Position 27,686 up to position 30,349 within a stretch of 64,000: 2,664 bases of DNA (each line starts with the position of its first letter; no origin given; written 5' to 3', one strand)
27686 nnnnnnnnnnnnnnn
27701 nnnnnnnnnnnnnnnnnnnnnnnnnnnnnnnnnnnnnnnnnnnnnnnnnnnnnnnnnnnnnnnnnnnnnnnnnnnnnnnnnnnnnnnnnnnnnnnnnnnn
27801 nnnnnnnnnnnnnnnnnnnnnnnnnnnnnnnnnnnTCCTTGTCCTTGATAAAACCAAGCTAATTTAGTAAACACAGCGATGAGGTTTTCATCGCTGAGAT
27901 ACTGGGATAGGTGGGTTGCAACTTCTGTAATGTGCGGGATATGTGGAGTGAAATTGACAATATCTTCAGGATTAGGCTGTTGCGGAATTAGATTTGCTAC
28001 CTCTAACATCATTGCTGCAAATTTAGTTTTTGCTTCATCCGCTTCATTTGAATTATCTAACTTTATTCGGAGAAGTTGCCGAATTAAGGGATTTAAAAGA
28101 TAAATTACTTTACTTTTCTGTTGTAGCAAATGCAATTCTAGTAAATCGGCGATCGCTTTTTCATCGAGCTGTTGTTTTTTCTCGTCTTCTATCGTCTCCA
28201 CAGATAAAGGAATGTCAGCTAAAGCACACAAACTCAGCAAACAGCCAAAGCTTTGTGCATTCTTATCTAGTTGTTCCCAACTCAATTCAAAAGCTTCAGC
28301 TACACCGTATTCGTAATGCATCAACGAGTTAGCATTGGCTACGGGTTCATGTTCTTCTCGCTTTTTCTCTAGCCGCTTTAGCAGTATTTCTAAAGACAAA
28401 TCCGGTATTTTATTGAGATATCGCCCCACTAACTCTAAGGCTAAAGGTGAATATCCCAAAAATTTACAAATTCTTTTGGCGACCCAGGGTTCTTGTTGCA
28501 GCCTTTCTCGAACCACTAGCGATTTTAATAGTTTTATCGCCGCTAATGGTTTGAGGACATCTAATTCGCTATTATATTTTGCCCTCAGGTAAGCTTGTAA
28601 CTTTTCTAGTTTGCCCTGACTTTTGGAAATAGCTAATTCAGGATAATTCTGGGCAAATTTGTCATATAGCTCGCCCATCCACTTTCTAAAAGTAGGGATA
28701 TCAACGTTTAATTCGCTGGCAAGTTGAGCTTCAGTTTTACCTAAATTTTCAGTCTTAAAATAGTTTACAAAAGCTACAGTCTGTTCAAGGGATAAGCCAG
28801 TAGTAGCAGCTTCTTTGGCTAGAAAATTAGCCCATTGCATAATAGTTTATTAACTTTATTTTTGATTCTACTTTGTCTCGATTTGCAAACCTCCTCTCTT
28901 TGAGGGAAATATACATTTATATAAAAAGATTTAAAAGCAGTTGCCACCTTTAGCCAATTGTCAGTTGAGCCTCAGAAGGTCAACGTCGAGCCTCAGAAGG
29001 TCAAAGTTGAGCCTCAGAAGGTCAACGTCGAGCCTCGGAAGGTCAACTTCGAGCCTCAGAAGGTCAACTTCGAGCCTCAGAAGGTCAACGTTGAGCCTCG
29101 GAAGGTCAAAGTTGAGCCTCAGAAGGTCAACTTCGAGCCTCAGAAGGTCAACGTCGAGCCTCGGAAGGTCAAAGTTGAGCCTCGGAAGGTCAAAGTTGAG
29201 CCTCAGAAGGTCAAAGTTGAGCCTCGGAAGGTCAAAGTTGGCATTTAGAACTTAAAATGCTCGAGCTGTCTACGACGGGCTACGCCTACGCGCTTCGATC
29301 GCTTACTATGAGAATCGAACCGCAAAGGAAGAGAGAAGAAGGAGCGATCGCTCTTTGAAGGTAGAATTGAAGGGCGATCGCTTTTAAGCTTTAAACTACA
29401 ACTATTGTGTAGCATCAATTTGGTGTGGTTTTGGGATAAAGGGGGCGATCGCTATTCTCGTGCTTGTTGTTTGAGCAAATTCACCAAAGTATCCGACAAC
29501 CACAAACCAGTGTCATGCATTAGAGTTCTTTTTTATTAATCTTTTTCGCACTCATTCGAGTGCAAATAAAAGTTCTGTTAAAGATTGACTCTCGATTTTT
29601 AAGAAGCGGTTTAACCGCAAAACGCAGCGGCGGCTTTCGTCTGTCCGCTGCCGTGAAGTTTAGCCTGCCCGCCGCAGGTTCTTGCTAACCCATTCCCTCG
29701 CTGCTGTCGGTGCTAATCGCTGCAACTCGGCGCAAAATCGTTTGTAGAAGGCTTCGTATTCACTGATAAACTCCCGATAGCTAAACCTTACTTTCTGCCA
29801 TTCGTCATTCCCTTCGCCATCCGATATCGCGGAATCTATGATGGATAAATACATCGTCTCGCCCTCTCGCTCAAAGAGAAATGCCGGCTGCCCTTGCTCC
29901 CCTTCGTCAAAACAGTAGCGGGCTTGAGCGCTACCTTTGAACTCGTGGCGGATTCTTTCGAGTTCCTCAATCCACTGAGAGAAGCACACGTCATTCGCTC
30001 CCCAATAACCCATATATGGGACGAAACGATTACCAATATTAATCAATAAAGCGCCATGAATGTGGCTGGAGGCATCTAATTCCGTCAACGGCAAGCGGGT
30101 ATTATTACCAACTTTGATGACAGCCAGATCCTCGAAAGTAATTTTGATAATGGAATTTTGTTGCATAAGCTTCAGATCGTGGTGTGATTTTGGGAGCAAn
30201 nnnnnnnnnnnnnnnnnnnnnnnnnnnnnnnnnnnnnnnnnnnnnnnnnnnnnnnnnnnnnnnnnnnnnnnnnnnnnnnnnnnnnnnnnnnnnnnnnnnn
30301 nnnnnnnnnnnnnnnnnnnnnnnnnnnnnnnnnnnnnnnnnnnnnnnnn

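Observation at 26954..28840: Diverged paralogue with a clean in-frame excision of the whole P-loop NTPase core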

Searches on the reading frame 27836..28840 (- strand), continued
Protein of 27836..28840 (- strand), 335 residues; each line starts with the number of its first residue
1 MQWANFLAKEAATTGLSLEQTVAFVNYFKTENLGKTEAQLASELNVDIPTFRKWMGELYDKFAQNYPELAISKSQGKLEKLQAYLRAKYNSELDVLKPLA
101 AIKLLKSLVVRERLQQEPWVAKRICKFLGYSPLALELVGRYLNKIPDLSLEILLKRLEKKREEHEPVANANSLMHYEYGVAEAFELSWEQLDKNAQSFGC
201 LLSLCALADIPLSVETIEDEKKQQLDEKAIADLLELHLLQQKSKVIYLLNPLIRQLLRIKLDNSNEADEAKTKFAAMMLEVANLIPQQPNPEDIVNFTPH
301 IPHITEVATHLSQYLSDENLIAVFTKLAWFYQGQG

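Call 42: fold_search(model_id=the predicted structure, library=pdb)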
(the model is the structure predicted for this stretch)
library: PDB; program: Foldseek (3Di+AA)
matches with E <= 10: 311; with E <= 0.001: 1
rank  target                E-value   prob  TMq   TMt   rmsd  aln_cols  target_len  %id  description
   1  3sfz                  7.7e-04  1.00  0.42  0.14   6.5       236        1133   19  Crystal structure of full-length murine Apaf-1 (released 2011-08-24)
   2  3shf                  1.7e-03  1.00  0.49  0.16   4.2       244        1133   20  Crystal structure of the R265S mutant of full-length murine Apaf-1 (released 2011-08-24)
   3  5juy_A                8.5e-03  1.00  0.31  0.11  11.9       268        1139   19  Active human apoptosome with procaspase-9 (released 2016-10-19)
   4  5juy_B                8.5e-03  1.00  0.31  0.11  11.9       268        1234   19  Active human apoptosome with procaspase-9 (released 2016-10-19)
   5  1z6t_B                1.1e-02  1.00  0.45  0.28   7.3       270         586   18  Structure of the apoptotic protease-activating factor 1 bound to ADP (released 2005-04-19)
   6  6j5u_A                1.3e-02  1.00  0.37  0.20  20.2       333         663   15  Ligand-triggered allosteric ADP release primes a plant NLR complex (released 2019-04-03)
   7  8xuq_A                7.8e-02  1.00  0.37  0.16   4.7       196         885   14  Cryo-EM structure of tomato NRC2 tetramer (released 2024-05-22)
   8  7dfv_A                1.1e-01  0.99  0.24  0.16   9.9       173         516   15  Cryo-EM structure of plant NLR RPP1 tetramer core part (released 2020-12-16)
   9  7jlv_A                1.5e-01  0.99  0.25  0.20  10.7       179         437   13  Structure of the activated Roq1 resistosome directly recognizing the pathogen effector XopQ (released 2020-12-02)
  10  7o4i_2                1.8e-01  0.84  0.19  0.15  18.9       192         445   14  Yeast RNA polymerase II transcription pre-initiation complex with initial transcription bubble (released 2021-06-16)
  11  7crc_B                2.6e-01  0.92  0.23  0.08  11.1       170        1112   15  Cryo-EM structure of plant NLR RPP1 tetramer in complex with ATR1 (released 2020-12-16)
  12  9pd3_D                2.6e-01  0.80  0.19  0.15  19.3       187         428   14  NER dual incision complex - DuIS (released 2026-02-18)
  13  7zs9_2                2.6e-01  0.77  0.19  0.15  18.7       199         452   13  Yeast RNA polymerase II transcription pre-initiation complex with the +1 nucleosome (complex A) (released 2022-11-16)
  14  8jol_B                3.2e-01  0.91  0.25  0.18  12.2       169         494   15  cryo-EM structure of the CED-4/CED-3 holoenzyme (released 2023-06-28)
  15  8ebu_D                3.2e-01  0.75  0.19  0.15  19.0       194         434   14  XPC release from Core7-XPA-DNA (Cy5) (released 2023-04-19)
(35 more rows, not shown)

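Call 53: search_protein_representatives(protein=window:27836-28840:-)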
Query: 335 residues. Proteins with E-value up to 0.001 (for the whole library): 1150; up to 1e-10: 684; up to 1e-30: 194. The best 150 are listed.
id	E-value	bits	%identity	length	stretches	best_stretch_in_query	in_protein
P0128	1.6e-175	599.0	83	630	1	1-335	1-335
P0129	3.2e-135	466.6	70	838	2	85-335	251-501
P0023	1.6e-93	329.7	64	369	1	92-335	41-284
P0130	3.1e-74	266.3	57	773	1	89-335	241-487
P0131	6.2e-74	265.3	53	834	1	88-335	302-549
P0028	8.0e-69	248.5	79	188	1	170-321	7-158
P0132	1.6e-60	221.2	43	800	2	91-334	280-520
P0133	4.6e-55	203.3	49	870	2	92-282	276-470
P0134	3.3e-53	197.2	48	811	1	91-335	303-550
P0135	2.2e-52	194.5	48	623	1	92-335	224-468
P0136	2.4e-52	194.4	46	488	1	92-335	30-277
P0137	4.8e-52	193.4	47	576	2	90-219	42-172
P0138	5.4e-51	189.9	45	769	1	86-335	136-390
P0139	1.4e-50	188.6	46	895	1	90-334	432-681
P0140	9.3e-50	185.9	43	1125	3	90-236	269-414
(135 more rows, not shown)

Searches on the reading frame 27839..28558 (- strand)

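Call 16: search_protein_families(library=pfam, proteins=[window:27839-28558:-], max_evalue=10)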
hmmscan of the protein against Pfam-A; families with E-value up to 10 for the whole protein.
seq(240 aa): 1 family
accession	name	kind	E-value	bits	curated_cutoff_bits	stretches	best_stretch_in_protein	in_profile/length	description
PF01695.23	IstB_IS21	-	0.083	12.8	24.1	1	92-154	37-98/238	IstB-like ATP binding protein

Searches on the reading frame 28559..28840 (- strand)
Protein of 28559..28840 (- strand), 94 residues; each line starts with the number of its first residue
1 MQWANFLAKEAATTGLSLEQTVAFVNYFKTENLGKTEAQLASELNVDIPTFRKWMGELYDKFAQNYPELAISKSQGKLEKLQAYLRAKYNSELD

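Call 16: search_protein_families(library=pfam, proteins=[window:28559-28840:-], max_evalue=10)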
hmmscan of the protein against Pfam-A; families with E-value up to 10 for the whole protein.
seq(94 aa): 0 families

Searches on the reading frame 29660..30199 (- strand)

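Call 4: search_protein_families(library=pfam, proteins=[window:29660-30199:-], max_evalue=0.01)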
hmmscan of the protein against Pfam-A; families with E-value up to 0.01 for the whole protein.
window:29660-30199:- (179 aa): 0 families

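Call 17: search_protein_families(library=padloc, proteins=[window:29660-30199:-], max_evalue=0.01)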
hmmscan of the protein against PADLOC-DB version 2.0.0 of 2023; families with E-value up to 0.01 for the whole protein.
window:29660-30199:- (179 aa): 0 families

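Call 18: search_protein_families(library=ncbifam, proteins=[window:29660-30199:-], max_evalue=1)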
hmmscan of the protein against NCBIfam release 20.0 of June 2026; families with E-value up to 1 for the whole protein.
window:29660-30199:- (179 aa): 2 families
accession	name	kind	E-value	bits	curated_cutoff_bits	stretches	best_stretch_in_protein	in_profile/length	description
NF001230.0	PRK00202.2-5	equivalog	0.13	12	132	1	6-68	75-136/165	transcription antitermination factor NusB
NF004068.0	PRK05580.1-5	equivalog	0.15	10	1249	1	118-139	334-355/795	primosomal protein N'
